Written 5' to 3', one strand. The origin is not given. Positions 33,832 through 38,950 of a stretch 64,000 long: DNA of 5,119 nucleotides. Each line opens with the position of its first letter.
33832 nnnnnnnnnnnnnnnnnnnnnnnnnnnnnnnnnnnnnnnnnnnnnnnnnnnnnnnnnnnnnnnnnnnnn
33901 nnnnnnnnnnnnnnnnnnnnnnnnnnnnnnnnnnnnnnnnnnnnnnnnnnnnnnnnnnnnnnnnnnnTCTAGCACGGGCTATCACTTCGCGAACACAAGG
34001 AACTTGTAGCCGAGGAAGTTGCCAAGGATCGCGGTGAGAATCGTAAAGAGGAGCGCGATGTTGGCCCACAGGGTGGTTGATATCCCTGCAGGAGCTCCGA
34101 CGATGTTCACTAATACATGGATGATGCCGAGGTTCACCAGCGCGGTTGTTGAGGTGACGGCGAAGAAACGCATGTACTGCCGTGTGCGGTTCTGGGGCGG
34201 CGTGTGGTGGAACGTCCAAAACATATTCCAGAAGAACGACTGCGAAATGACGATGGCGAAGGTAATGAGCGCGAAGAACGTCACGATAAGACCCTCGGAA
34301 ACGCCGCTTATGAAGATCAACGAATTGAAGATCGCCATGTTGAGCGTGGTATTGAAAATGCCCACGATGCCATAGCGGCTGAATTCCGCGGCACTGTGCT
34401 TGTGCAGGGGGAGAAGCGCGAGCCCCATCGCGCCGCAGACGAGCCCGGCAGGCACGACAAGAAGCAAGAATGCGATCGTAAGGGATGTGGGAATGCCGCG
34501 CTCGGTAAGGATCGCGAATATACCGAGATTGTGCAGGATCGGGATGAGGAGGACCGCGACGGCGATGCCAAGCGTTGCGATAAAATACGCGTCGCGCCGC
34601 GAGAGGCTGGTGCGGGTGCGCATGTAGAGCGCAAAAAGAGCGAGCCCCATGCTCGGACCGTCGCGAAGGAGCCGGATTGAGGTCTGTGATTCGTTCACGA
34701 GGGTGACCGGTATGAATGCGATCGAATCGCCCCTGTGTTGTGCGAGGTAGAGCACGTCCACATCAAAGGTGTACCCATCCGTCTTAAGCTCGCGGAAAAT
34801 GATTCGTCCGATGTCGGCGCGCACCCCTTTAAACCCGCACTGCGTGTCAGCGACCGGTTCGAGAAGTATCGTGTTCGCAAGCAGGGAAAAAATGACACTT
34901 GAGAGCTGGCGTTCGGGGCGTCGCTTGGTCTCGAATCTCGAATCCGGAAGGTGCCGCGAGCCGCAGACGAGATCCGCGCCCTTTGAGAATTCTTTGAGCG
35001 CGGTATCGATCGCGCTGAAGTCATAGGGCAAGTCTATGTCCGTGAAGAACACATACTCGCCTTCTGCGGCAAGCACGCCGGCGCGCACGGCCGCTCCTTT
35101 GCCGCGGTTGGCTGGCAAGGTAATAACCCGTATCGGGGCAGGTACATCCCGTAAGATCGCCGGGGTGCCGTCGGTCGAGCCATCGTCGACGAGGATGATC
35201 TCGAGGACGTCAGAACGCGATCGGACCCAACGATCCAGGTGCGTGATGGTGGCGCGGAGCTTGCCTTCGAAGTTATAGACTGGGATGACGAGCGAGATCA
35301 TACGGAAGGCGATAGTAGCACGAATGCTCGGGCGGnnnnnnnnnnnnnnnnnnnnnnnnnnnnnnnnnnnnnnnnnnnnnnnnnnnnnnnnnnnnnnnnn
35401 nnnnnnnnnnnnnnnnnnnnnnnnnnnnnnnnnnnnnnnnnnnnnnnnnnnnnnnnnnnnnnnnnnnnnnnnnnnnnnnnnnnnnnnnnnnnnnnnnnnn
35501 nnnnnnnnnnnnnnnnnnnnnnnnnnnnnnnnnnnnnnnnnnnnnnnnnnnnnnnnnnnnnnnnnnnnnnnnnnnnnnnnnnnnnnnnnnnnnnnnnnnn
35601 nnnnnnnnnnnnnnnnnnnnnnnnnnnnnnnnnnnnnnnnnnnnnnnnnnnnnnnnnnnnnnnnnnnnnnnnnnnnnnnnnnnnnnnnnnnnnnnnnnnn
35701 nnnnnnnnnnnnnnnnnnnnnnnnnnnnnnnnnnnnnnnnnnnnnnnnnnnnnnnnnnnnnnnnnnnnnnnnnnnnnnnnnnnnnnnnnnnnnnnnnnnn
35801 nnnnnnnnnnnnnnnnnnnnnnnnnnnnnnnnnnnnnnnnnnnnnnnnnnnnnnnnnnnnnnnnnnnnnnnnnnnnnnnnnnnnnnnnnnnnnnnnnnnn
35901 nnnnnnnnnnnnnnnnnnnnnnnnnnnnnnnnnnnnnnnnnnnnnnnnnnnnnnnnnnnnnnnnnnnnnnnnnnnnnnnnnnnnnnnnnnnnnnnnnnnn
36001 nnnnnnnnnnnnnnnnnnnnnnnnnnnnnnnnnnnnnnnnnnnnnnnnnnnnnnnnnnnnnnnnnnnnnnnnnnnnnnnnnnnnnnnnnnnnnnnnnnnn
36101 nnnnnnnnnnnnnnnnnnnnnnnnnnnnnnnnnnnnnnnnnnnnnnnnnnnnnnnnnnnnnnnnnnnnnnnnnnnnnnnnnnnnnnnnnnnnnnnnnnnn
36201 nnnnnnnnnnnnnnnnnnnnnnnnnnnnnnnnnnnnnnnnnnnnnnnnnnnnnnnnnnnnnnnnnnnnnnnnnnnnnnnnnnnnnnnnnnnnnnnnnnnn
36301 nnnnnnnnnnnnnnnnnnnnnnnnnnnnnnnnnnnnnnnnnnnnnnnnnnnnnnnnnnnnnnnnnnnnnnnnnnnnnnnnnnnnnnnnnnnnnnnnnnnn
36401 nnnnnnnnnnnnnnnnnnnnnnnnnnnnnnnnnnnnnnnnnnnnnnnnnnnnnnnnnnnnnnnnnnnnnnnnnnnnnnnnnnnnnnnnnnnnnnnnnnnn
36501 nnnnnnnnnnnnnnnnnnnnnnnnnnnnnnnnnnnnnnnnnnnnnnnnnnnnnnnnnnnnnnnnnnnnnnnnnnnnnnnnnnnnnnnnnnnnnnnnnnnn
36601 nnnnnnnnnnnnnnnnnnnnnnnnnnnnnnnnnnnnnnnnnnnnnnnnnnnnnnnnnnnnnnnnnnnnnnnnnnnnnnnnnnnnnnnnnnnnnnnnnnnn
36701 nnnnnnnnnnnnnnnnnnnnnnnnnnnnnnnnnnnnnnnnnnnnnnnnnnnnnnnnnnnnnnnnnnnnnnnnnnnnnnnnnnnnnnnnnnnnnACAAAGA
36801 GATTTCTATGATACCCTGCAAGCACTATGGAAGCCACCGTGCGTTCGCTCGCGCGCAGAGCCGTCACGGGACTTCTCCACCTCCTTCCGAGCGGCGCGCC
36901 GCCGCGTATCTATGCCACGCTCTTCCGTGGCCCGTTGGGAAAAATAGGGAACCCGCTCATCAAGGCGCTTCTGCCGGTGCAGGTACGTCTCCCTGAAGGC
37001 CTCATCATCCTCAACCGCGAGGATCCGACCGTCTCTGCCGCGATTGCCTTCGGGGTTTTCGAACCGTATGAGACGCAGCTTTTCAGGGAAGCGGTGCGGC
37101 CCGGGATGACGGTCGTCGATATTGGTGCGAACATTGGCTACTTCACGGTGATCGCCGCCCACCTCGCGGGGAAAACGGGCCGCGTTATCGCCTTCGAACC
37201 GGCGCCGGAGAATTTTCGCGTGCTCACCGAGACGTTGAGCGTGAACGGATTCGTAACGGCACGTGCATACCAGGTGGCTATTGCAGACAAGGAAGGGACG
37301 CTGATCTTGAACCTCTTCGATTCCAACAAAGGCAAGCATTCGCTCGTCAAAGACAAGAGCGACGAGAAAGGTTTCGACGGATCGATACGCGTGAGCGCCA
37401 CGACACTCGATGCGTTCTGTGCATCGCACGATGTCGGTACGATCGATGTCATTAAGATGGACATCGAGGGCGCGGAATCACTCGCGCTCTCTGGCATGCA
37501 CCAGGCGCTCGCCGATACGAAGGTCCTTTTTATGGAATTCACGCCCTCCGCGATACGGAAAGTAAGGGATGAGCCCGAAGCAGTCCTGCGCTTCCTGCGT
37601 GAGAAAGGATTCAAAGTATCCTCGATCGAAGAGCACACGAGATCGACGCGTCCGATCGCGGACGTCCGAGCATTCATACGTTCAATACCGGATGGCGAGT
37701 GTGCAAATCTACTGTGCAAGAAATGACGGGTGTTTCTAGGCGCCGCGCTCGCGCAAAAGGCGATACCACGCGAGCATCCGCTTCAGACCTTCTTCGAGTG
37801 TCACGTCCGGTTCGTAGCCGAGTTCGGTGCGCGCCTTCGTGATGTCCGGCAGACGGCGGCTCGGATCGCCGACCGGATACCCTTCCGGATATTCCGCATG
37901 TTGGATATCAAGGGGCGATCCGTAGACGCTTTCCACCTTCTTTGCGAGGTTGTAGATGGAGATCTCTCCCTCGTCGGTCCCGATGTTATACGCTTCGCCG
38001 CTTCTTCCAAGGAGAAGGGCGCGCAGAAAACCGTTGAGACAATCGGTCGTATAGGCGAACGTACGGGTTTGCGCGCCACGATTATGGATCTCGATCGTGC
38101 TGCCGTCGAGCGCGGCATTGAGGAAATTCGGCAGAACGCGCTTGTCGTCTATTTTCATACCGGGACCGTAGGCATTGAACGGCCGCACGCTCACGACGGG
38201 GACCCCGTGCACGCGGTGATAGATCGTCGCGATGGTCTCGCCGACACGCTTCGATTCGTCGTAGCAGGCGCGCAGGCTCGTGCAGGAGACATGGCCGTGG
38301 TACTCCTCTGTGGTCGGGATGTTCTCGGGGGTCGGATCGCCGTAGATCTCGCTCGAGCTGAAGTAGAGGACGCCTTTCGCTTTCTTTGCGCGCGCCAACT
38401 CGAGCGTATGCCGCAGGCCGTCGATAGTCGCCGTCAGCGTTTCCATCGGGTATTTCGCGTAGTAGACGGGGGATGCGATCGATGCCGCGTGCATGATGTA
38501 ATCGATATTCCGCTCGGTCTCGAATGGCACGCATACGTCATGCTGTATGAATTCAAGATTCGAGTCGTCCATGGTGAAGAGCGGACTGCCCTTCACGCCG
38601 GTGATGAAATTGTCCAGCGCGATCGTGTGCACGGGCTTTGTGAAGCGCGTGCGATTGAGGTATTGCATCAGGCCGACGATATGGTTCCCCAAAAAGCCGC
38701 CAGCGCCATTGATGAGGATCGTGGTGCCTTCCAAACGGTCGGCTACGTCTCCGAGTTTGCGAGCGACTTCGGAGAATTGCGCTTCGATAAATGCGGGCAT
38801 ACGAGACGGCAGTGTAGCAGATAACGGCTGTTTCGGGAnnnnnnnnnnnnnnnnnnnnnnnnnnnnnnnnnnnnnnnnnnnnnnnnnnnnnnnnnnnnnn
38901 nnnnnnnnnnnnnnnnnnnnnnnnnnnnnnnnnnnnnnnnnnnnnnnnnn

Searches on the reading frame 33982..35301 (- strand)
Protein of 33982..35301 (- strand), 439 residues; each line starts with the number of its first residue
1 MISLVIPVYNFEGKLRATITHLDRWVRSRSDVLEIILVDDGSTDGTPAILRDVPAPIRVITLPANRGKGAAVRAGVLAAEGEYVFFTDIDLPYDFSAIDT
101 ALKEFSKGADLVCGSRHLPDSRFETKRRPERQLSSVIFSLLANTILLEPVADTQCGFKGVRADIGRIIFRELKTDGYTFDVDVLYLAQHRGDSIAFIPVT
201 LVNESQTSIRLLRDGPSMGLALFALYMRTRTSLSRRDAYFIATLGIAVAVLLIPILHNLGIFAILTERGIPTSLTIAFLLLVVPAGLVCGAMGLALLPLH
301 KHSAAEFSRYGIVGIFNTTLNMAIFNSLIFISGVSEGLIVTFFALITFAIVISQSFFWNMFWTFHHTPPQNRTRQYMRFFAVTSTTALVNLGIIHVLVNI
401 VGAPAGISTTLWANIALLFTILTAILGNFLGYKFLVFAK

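Call 4: search_protein_families(library=pfam, proteins=[window:33982-35301:-], max_evalue=0.01)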
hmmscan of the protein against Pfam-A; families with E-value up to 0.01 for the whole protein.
window:33982-35301:- (439 aa): 4 families
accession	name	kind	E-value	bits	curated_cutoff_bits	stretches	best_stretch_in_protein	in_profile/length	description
PF00535.33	Glycos_transf_2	-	6.9e-28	98.1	23.3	1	3-163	1-162/168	Glycosyl transferase family 2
PF04138.20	GtrA_DPMS_TM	-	3.3e-15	56.8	26.1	1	309-437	1-117/117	GtrA/DPMS, transmembrane domain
PF10111.15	Glyco_tranf_2_2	-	0.00021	21.3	27.3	1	3-91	1-92/276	Glycosyltransferase like family 2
PF13704.12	Glyco_tranf_2_4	-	0.0034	18.3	27.5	1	30-90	17-81/98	Glycosyl transferase family 2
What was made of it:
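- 33982..35301 (-): GT2 fused to a GtrA/DPMS transmembrane domain: candidate polyprenyl-phosphate sugar synthase. PF00535 E 6.9e-28 and PF04138 E 3.3e-15 (call 4).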

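Call 51: search_protein_families(library=ncbifam, proteins=[window:33982-35301:-], max_evalue=1e-10)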
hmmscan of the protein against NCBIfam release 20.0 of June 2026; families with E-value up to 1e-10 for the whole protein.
window:33982-35301:- (439 aa): 8 families
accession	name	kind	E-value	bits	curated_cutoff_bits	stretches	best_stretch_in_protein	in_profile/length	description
NF041875.1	EPS_EpsD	equivalog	4.6e-15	55.8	370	1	2-123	1-122/325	exopolysaccharide biosynthesis glycosyltransferase EpsD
TIGR03965.1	mycofact_glyco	equivalog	3.3e-14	52.6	280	1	2-109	76-183/467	mycofactocin biosynthesis glycosyltransferase MftF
TIGR04182.1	glyco_TIGR04182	equivalog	5.4e-13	49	325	1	4-227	4-219/293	S-layer glycoprotein N-glycosyltransferase AglJ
TIGR03937.1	PgaC_IcaA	equivalog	8.2e-13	48.1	422.3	1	1-110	46-155/407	poly-beta-1,6-N-acetyl-D-glucosamine synthase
NF041391.1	DPhHxTase_Halo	equivalog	4.6e-12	45.4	375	1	9-168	4-153/213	dolichyl-phosphate hexose transferase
NF007482.0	PRK10073.1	equivalog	5.3e-12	45.4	423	1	2-90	8-95/334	glycosyltransferase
NF047588.1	GlcsyltransPgfSStrep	equivalog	5.4e-12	45.6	500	1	2-119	3-124/308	glycosyltransferase PgfS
TIGR04283.1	glyco_like_mftF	equivalog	1e-11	44.8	182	1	2-95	1-89/221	TIGR04283 family arsenosugar biosynthesis glycosyltransferase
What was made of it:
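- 33982..35301 (-): Weak NCBIfam similarity to dolichyl-phosphate hexose transferase and AglJ (call 51).
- Checked: Polyprenyl-phosphate-type GT2 genes at 46782-47492 and 33982-35301(-) (calls 4, 51).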

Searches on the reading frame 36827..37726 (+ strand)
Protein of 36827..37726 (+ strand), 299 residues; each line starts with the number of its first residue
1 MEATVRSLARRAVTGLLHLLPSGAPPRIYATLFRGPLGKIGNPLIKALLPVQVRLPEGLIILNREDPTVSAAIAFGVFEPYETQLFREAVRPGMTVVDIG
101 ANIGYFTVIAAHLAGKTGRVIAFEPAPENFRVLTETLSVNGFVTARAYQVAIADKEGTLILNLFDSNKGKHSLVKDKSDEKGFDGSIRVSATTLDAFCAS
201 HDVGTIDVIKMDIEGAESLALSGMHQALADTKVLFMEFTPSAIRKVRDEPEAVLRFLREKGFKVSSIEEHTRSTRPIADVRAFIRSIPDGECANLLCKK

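Call 4: search_protein_families(library=pfam, proteins=[window:36827-37726:+], max_evalue=0.01)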
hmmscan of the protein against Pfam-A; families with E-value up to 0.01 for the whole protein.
window:36827-37726:+ (299 aa): 5 families
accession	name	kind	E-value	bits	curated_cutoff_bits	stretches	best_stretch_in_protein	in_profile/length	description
PF05050.19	Methyltransf_21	-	2e-24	87.1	22.7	1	98-264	1-173/173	Methyltransferase FkbM domain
PF05575.17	V_cholerae_RfbT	-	1.4e-07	31.5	27.9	1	94-221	81-207/286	Vibrio cholerae RfbT protein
PF02475.24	TRM5-TYW2_MTfase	-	3.2e-05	24.4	28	1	82-140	26-83/164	TRM5/TYW2 methyltransferase domain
PF01135.25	PCMT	-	0.00021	21.6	20.3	1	83-130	66-111/210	Protein-L-isoaspartate(D-aspartate) O-methyltransferase (PCMT)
PF01728.25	FtsJ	-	0.00095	19.6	24.1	1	90-130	19-58/181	FtsJ-like methyltransferase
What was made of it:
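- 36827..37726 (+): FkbM-family methyltransferase (likely sugar O-methylation). PF05050 E 2e-24 and PF05575 RfbT (call 4).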

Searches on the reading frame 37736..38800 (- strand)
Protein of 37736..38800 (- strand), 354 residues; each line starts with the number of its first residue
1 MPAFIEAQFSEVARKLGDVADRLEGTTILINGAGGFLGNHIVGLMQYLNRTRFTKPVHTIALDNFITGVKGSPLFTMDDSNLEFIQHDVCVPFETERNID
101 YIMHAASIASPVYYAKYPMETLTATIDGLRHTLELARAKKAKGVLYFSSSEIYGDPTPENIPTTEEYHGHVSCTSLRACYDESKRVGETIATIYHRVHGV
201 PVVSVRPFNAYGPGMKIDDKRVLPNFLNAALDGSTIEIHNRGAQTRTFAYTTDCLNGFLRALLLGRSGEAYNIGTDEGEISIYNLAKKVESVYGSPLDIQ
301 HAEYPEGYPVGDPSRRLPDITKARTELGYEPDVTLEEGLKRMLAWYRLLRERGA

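Call 49: search_protein_families(library=pfam, proteins=[window:37736-38800:-], max_evalue=0.001)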
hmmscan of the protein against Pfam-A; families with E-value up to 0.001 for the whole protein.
window:37736-38800:- (354 aa): 4 families
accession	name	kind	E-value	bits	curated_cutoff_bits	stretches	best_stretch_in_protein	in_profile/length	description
PF01370.27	Epimerase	-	2.7e-37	128.9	20.9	1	28-274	1-240/240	NAD dependent epimerase/dehydratase family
PF16363.11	GDP_Man_Dehyd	-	1.6e-25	90.7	27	1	29-342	1-332/332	GDP-mannose 4,6 dehydratase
PF01073.25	3Beta_HSD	-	9.7e-08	31.8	22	1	29-216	1-187/280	3-beta hydroxysteroid dehydrogenase/isomerase family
PF07993.18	NAD_binding_4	-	1e-06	28.5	20.1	1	97-212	87-209/258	Male sterility protein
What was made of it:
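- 37736..38800 (-): Extended SDR resembling a 4,6-dehydratase or epimerase, transcribed divergently from MT1. The + strand ORF 37730-38824 is its shadow. PF01370 E 2.7e-37 and PF16363 (call 49).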

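Call 51: search_protein_families(library=ncbifam, proteins=[window:37736-38800:-], max_evalue=1e-10)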
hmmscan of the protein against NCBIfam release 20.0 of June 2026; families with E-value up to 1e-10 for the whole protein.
window:37736-38800:- (354 aa): 11 families
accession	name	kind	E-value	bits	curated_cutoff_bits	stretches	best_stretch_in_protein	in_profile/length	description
TIGR01181.1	dTDP_gluc_dehyt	equivalog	1.1e-25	90.4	365.1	1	28-347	2-312/321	dTDP-glucose 4,6-dehydratase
TIGR04180.1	EDH_00030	hypoth_equivalog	1.3e-25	90.1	475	1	28-332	1-295/297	NAD-dependent 4,6-dehydratase LegB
NF008872.0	PRK11908.1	equivalog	1.3e-23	83.6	294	1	27-347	3-336/349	bifunctional UDP-4-keto-pentose/UDP-xylose synthase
NF011728.1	PRK15181.1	equivalog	3.1e-22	79.1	760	1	27-346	17-337/348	Vi polysaccharide biosynthesis UDP-N-acetylglucosaminuronic acid C-4 epimerase TviC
TIGR01179.1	galE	equivalog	1.3e-17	63.6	262.3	1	28-347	2-326/332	UDP-glucose 4-epimerase GalE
NF047922.1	GDPFucSynFcl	equivalog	2.7e-17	63.2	500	1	74-346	29-301/308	GDP-L-fucose synthase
NF005998.1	PRK08125.1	equivalog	2.9e-17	62.3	777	1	25-345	315-648/649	bifunctional UDP-4-amino-4-deoxy-L-arabinose formyltransferase/UDP-glucuronic acid oxidase ArnA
NF007490.0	PRK10084.1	subfamily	7e-17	61.4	649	1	28-346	3-334/361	dTDP-glucose 4,6-dehydratase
TIGR02197.1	heptose_epim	equivalog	7.2e-15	55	274.6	1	28-346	1-313/316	ADP-glyceromanno-heptose 6-epimerase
NF007582.0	PRK10217.1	equivalog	3.6e-13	49.3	698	1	79-346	50-331/355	dTDP-glucose 4,6-dehydratase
TIGR02622.1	CDP_4_6_dhtase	equivalog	8.5e-12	44.9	278.45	1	99-348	78-332/352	CDP-glucose 4,6-dehydratase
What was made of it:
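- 37736..38800 (-): Best NCBIfam matches are dTDP-glucose 4,6-dehydratase and LegB, both below cut-off (call 51).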
